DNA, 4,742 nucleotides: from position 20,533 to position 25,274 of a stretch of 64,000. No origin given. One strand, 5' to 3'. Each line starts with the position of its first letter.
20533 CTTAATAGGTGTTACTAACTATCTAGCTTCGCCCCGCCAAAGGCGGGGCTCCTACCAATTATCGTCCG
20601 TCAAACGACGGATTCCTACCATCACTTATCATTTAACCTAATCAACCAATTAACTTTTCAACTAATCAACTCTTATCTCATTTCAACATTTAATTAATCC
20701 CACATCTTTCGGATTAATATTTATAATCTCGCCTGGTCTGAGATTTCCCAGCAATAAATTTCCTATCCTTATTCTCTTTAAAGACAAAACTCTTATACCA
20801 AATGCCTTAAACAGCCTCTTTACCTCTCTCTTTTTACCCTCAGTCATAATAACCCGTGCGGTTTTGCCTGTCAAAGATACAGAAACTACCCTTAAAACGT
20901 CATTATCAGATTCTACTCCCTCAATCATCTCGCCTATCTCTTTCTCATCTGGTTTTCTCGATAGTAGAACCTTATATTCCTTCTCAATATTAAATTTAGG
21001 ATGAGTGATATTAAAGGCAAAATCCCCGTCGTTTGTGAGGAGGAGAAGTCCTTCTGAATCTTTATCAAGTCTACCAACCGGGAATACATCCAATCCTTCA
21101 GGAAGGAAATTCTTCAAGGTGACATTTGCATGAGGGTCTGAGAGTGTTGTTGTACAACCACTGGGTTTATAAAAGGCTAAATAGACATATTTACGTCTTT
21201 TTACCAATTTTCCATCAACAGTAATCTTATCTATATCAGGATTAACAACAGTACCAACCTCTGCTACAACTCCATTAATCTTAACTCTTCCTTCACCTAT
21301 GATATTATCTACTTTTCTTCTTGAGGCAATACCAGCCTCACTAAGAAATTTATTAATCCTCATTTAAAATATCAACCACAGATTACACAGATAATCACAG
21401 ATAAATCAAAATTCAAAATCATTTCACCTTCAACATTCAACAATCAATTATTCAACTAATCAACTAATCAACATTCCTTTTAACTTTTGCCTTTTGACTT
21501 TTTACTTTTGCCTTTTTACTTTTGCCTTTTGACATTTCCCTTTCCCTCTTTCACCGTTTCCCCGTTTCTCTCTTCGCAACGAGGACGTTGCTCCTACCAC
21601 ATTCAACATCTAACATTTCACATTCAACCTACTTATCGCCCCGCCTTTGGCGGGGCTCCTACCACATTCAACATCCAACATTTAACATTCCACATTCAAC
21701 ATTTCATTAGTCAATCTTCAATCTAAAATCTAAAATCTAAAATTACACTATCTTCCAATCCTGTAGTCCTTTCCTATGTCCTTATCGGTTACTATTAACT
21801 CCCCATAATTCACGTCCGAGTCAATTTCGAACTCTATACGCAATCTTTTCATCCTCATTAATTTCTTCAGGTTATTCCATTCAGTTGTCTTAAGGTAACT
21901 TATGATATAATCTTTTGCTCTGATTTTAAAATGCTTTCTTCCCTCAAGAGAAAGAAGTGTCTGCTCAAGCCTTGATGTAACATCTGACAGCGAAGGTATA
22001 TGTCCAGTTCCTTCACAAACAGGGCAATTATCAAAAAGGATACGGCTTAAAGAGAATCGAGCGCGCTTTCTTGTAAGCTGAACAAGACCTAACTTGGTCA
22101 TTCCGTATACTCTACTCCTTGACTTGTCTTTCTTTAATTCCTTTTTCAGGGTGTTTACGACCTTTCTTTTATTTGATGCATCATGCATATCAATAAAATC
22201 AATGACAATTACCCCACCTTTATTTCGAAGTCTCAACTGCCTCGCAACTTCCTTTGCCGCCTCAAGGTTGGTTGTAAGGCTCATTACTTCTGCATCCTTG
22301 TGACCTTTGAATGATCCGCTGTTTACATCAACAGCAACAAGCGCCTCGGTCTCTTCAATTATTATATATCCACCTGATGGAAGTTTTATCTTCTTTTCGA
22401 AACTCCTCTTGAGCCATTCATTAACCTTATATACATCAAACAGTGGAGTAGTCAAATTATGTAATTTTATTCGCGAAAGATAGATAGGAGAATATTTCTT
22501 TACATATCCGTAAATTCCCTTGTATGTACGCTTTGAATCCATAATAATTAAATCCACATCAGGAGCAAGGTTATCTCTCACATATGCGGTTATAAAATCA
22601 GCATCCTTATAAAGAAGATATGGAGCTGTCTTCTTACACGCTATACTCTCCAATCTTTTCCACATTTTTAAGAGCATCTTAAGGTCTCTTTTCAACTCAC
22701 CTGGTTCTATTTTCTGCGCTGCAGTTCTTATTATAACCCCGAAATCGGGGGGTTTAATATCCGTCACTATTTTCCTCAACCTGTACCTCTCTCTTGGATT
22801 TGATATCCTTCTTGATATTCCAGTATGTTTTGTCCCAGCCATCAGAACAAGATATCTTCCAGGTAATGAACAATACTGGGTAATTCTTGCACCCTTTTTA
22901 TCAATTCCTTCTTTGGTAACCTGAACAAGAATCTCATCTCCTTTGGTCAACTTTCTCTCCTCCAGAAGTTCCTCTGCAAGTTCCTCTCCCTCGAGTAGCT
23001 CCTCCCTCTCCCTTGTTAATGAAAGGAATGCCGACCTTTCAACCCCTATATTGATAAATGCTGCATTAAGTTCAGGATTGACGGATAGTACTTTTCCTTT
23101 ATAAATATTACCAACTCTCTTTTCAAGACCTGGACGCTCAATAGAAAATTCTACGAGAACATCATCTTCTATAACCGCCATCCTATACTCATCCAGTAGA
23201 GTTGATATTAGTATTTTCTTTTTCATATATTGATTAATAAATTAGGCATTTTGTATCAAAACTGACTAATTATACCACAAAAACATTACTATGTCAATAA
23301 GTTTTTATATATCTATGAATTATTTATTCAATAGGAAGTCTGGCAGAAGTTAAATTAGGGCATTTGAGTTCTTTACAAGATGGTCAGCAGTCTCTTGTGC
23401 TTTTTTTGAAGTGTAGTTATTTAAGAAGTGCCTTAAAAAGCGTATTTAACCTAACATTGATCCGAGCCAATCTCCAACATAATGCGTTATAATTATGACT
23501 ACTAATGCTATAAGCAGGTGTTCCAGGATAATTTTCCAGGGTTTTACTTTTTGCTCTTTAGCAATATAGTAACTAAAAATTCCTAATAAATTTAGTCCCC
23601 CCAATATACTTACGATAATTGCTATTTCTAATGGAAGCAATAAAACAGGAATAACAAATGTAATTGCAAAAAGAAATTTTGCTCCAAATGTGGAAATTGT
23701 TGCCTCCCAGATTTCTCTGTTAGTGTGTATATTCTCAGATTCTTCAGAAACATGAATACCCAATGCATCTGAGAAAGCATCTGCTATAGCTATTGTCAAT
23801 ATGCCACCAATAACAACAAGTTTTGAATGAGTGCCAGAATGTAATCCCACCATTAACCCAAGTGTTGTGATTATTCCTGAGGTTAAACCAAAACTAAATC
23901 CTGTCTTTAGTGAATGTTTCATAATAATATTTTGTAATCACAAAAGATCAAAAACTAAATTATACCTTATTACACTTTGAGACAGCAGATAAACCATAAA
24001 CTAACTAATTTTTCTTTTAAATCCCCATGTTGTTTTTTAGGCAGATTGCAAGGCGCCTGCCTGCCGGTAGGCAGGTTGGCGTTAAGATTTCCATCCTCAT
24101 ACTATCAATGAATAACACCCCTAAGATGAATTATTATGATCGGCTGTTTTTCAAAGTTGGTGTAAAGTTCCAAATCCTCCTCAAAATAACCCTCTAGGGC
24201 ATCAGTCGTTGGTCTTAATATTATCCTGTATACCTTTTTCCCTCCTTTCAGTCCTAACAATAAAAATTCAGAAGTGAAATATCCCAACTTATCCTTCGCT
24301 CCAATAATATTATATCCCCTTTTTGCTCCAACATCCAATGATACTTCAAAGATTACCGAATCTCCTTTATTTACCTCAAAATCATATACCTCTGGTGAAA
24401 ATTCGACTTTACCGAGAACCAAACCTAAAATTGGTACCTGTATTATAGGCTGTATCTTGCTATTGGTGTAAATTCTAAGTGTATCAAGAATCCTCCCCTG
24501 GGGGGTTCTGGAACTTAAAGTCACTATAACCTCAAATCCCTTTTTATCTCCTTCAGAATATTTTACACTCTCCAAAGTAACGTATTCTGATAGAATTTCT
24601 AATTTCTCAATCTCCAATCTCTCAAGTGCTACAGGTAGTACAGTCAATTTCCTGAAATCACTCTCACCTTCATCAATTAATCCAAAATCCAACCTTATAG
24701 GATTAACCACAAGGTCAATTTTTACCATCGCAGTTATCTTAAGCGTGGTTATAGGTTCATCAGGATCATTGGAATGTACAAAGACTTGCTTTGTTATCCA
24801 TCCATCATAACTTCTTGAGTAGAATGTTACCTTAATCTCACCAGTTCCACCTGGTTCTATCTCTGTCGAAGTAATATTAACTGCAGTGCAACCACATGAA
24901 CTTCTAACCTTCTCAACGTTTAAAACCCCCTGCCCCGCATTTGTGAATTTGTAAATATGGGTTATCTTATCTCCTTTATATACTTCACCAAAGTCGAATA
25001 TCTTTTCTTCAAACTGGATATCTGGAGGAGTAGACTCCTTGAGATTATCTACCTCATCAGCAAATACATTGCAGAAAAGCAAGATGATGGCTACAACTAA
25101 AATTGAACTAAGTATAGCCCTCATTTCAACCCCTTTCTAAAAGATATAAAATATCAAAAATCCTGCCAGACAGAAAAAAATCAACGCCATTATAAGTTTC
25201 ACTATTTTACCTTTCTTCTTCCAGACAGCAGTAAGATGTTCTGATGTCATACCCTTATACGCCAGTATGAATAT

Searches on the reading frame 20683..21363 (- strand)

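Call 19: search_protein_families(library=pfam, proteins=[window:20683-21363:-])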
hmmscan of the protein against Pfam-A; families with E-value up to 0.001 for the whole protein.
window:20683-21363:- (226 aa): 2 families
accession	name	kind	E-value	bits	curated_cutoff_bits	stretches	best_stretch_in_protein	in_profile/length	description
PF00849.27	PseudoU_synth_2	-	2.6e-16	60.7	26.8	1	61-186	2-151/152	RNA pseudouridylate synthase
PF01479.30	S4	-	1.1e-09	38.3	22.8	1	1-42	1-44/48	S4 domain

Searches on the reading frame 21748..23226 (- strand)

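Call 19: search_protein_families(library=pfam, proteins=[window:21748-23226:-])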
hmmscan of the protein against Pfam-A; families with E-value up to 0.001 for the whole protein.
window:21748-23226:- (492 aa): 2 families
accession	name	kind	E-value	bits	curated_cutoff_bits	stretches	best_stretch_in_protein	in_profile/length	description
PF10150.14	RNase_E_G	-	5.9e-97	324.7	25.5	1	120-388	1-269/270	Ribonuclease E/G family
PF00575.29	S1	-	0.00085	20.1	22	0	37-113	3-69/74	S1 RNA binding domain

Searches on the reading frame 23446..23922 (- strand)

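Call 39: search_protein_families(library=pfam, proteins=[window:23446-23922:-])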
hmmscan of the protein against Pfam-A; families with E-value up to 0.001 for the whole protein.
window:23446-23922:- (158 aa): 1 family
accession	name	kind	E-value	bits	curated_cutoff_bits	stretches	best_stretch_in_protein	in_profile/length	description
PF01988.24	VIT1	-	1.5e-11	45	28.1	2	11-70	6-66/214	VIT family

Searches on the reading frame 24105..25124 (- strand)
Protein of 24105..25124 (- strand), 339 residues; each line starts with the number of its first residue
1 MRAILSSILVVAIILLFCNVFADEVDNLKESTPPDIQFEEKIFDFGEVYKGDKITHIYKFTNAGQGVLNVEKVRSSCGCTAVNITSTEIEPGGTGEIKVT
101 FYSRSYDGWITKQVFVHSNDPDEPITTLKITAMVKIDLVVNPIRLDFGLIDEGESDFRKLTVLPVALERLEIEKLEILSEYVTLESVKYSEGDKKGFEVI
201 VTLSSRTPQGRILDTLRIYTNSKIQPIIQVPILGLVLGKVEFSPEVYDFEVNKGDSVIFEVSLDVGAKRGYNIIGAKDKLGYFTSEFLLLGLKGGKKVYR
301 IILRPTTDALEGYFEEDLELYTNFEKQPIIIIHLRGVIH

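Call 39: search_protein_families(library=pfam, proteins=[window:24105-25124:-])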
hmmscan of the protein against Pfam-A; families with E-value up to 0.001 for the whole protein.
window:24105-25124:- (339 aa): 2 families
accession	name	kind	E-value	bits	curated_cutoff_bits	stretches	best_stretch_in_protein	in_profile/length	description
PF07610.17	DUF1573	-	9.2e-29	99.8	26.1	1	36-134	1-98/98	Protein of unknown function (DUF1573)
PF22544.2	HYDIN_VesB_CFA65-like_Ig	-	9.9e-18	64.7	25.5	1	34-131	1-98/100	HYDIN/CFA65/VesB-like, Ig-like domain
